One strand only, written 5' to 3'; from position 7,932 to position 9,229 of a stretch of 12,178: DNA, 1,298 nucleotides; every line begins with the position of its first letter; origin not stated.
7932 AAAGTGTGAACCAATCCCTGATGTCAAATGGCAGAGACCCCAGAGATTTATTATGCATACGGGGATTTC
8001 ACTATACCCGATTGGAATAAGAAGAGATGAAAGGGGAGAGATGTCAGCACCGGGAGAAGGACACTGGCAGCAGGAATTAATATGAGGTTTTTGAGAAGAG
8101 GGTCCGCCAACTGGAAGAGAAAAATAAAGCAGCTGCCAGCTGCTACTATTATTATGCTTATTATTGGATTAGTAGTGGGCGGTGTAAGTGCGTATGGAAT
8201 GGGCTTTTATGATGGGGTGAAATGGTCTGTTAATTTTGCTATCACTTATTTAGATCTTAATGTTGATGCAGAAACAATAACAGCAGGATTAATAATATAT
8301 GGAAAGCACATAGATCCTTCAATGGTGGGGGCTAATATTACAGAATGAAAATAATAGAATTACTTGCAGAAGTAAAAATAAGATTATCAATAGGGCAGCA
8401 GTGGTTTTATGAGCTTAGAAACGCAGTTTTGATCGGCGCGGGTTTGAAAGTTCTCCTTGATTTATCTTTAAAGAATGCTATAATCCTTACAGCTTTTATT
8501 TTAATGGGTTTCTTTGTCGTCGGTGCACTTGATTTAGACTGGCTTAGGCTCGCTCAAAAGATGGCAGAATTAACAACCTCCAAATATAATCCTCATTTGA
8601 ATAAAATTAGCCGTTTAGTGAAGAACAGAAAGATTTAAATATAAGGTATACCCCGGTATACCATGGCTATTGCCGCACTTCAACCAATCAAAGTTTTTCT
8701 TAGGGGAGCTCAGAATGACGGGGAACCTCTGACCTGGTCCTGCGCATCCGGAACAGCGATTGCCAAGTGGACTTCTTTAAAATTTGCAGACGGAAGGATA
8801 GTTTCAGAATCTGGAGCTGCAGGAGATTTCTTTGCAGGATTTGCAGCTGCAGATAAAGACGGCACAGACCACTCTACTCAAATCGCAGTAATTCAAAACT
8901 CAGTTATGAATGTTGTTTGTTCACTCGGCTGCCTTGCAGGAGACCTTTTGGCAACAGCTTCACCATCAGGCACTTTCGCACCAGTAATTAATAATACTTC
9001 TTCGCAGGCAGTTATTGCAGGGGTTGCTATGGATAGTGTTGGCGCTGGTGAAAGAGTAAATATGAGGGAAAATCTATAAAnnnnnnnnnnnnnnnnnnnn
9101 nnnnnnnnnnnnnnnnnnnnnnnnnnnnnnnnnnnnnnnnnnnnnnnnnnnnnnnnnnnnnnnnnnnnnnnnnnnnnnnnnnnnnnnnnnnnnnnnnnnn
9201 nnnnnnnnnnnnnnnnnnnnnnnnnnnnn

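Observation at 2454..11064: Head-only HK97-lineage module in a 12-kb genome with archaeal grammar: minimal virus or capsid-forming satellite?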

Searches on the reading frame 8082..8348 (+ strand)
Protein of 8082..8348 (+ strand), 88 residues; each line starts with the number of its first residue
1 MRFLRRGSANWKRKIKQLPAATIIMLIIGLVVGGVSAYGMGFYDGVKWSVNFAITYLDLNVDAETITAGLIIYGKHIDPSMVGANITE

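Call 11: search_protein_families(library=pfam, proteins=[window:8082-8348:+], max_evalue=1)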
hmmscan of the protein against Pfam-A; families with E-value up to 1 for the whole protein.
window:8082-8348:+ (88 aa): 1 family
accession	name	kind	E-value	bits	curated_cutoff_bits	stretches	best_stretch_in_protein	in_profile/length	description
PF12389.13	Peptidase_M73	-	0.043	14.1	22.5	1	25-66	14-52/196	Camelysin metallo-endopeptidase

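Call 117: search_protein_families(library=phrogs, proteins=[window:8082-8348:+], max_evalue=0.05)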
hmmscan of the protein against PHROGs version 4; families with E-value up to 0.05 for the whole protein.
window:8082-8348:+ (88 aa): 0 families

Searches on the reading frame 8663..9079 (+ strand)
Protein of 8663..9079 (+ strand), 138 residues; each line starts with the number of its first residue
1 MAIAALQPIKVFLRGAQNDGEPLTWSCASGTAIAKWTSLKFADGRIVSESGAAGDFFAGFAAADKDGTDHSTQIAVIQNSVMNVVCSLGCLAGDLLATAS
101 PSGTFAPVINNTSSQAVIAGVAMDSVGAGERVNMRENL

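Call 6: search_protein_families(library=pfam, proteins=[window:8663-9079:+], max_evalue=0.1)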
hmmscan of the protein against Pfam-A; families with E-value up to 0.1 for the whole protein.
window:8663-9079:+ (138 aa): 0 families

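Call 7: search_protein_families(library=phrogs, proteins=[window:8663-9079:+], max_evalue=0.1)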
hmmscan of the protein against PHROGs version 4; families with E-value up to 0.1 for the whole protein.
window:8663-9079:+ (138 aa): 0 families

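Call 43: search_solved_structures(query=A5, max_evalue=10)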
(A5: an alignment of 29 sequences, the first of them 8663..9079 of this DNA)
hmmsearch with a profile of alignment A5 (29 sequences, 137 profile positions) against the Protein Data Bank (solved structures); distinct sequences matched with E-value up to 10: 3.
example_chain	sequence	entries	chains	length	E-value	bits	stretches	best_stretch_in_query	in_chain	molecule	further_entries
6qyy_A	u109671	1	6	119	0.075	16.2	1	43-131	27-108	Capsid fiber protein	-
9szc_G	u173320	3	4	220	0.3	14.3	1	47-88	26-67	Major tail shaft protein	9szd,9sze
2kjp_A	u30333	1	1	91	0.37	14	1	80-115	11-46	Uncharacterized protein ylbL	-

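Call 44: search_protein_families(library=pfam, alignment_id=A5, max_evalue=0.01)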
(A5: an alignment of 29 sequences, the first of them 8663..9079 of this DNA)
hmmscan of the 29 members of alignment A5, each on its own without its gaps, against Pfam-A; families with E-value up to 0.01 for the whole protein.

A. member 1, window:8663-9079:+ (138 aa): 0 families

B. families by the number of members that match (of 29 scanned): 4 families
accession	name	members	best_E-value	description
PF09956.15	Phage_cement_2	17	8.3e-12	Phage cement protein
PF22758.2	Phage_cement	4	0.00059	Structural cement protein (E217 gp24/Pam3 gp6)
PF23982.2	XM1_gp53_minor_capsid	2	2.5e-06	XM1 gp53 minor capsid protein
PF25401.1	PH_27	1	0.0061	Kinetoplastid PH-like domain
